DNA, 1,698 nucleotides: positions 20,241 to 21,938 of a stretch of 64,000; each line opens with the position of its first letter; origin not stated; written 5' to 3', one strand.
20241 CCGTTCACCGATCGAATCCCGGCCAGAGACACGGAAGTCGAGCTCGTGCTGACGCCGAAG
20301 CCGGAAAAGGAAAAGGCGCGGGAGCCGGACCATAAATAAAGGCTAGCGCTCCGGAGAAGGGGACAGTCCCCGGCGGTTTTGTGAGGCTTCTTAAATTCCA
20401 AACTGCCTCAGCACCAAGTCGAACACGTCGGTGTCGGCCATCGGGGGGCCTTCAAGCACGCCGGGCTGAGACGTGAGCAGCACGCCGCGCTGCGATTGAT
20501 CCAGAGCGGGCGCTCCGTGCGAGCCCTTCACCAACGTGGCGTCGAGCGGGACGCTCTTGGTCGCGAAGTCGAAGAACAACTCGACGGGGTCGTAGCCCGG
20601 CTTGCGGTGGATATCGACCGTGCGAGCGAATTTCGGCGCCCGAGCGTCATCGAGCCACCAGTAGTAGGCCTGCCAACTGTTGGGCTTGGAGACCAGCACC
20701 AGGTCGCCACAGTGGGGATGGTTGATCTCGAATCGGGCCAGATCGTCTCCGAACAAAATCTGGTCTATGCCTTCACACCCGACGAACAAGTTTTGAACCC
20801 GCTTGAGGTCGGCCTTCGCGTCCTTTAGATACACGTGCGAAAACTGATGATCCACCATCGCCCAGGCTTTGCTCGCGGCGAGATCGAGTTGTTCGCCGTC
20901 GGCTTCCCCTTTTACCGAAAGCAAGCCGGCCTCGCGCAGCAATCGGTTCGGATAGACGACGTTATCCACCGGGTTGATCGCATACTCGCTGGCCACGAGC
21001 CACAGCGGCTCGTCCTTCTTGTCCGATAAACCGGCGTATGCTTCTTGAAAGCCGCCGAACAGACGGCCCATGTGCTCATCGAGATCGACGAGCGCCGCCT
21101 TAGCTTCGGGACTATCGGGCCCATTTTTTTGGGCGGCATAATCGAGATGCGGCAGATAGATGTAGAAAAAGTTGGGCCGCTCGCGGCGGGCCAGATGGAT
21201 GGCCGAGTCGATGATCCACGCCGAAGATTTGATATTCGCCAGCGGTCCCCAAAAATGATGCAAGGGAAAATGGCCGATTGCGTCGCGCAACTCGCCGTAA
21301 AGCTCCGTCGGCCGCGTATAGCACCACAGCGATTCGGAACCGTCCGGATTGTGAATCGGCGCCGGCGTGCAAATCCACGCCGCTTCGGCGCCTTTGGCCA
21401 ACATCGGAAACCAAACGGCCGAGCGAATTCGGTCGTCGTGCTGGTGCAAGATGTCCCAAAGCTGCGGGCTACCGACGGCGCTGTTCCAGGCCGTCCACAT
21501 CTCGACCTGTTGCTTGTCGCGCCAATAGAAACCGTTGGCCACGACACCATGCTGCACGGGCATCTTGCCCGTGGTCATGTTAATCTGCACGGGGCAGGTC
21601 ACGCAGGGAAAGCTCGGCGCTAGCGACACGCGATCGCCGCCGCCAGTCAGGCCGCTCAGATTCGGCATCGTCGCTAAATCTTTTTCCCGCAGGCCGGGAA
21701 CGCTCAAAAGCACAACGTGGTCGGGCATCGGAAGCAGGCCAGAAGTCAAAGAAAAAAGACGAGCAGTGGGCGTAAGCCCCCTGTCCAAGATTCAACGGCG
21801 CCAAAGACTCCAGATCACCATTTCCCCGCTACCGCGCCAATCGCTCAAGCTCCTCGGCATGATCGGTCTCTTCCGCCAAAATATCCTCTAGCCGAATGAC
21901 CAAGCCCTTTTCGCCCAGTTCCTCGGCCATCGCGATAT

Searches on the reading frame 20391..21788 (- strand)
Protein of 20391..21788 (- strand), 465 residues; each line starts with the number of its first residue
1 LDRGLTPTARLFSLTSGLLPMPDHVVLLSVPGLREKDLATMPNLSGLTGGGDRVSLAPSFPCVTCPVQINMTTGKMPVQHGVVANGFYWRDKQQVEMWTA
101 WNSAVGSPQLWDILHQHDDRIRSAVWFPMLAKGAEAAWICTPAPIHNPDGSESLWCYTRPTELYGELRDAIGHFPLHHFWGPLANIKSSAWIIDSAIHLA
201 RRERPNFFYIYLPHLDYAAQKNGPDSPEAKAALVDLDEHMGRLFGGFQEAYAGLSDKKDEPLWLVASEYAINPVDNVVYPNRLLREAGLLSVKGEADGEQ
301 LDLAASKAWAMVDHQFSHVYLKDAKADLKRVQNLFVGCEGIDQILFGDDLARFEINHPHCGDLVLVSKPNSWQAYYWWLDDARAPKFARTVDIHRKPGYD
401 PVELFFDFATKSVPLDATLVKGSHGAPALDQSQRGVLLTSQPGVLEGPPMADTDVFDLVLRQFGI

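Call 71: search_protein_families(library=pfam, proteins=[window:20391-21788:-], max_evalue=0.001)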
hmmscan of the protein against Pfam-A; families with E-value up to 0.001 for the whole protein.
window:20391-21788:- (465 aa): 1 family
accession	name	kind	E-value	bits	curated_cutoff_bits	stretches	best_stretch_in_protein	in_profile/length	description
PF01663.27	Phosphodiest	-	2.5e-46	159.3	23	1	25-400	1-342/342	Type I phosphodiesterase / nucleotide pyrophosphatase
